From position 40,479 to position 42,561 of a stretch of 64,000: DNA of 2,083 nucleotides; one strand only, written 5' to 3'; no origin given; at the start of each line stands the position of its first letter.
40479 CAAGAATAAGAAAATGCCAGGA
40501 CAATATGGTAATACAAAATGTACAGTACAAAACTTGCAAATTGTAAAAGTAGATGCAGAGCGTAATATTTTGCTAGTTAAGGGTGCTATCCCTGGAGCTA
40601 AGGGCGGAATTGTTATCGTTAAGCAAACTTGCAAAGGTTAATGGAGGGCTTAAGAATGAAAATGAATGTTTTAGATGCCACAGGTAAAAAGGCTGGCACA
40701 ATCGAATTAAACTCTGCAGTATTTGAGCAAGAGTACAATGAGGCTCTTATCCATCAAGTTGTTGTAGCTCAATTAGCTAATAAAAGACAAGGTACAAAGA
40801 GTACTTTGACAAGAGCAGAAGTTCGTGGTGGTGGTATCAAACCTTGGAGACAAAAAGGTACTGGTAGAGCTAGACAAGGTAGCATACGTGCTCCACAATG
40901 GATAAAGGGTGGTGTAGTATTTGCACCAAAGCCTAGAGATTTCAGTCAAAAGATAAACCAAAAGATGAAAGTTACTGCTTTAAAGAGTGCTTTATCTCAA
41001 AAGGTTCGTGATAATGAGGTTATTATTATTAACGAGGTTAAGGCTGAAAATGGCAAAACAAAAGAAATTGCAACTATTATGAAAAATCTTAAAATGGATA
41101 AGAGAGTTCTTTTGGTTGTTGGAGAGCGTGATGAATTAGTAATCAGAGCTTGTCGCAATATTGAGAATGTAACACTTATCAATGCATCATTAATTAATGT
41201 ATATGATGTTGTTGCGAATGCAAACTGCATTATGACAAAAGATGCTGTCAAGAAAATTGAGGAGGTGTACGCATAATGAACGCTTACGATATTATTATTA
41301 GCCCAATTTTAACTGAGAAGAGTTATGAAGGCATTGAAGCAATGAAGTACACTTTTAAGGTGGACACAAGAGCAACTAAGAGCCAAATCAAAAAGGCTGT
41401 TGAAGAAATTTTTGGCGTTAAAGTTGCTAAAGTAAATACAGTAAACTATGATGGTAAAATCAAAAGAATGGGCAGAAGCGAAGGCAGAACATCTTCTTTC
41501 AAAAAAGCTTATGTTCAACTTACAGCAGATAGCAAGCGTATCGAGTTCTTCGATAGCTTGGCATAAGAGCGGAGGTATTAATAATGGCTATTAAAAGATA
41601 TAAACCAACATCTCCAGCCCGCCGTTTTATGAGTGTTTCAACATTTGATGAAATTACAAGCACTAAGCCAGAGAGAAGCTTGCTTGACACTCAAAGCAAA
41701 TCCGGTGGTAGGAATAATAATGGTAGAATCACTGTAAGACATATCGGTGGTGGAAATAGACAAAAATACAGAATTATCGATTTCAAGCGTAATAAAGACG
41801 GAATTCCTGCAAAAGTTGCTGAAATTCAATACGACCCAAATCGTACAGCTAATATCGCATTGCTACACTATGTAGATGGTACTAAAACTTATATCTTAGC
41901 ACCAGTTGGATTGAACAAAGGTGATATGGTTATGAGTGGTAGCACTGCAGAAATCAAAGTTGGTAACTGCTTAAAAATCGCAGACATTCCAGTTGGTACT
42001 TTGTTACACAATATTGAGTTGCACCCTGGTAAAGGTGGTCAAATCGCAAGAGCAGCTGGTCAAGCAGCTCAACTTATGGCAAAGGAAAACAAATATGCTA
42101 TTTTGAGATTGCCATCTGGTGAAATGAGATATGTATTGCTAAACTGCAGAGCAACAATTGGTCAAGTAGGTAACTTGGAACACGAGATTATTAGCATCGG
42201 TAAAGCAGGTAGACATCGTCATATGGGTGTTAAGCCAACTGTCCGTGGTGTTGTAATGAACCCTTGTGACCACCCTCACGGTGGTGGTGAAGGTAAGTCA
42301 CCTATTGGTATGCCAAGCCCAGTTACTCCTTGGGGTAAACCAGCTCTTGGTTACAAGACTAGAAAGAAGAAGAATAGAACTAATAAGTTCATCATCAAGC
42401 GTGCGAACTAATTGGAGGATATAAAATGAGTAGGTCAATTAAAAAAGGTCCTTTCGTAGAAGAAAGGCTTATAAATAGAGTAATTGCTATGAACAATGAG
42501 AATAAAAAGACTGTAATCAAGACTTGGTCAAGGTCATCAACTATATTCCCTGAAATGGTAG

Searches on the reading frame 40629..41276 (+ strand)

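Call 20: search_protein_families(library=pfam, proteins=[window:40629-41276:+])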
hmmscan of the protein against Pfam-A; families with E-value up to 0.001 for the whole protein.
window:40629-41276:+ (215 aa): 1 family
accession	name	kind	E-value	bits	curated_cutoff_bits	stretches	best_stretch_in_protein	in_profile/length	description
PF00573.27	Ribosomal_L4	-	9.6e-74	247.6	25.8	1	25-212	1-189/190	Ribosomal protein L4/L1 family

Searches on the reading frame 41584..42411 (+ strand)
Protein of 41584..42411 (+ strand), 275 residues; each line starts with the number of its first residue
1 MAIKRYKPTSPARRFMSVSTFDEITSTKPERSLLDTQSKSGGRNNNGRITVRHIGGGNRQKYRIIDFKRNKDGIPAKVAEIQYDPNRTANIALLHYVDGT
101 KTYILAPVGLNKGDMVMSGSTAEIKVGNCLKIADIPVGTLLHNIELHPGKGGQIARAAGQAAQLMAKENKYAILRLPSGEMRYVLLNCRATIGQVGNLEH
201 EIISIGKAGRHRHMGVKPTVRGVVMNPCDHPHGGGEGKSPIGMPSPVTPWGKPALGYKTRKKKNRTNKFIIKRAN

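Call 20: search_protein_families(library=pfam, proteins=[window:41584-42411:+])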
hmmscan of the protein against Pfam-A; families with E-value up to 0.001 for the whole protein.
window:41584-42411:+ (275 aa): 2 families
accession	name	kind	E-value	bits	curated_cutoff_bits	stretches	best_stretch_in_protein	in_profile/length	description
PF03947.24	Ribosomal_L2_C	-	3.8e-55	185.8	33.7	1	125-251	1-126/126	Ribosomal Proteins L2, C-terminal domain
PF00181.30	Ribosomal_L2_N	-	9.4e-36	122.1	23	1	42-118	1-77/77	Ribosomal Proteins L2, RNA binding N-terminal domain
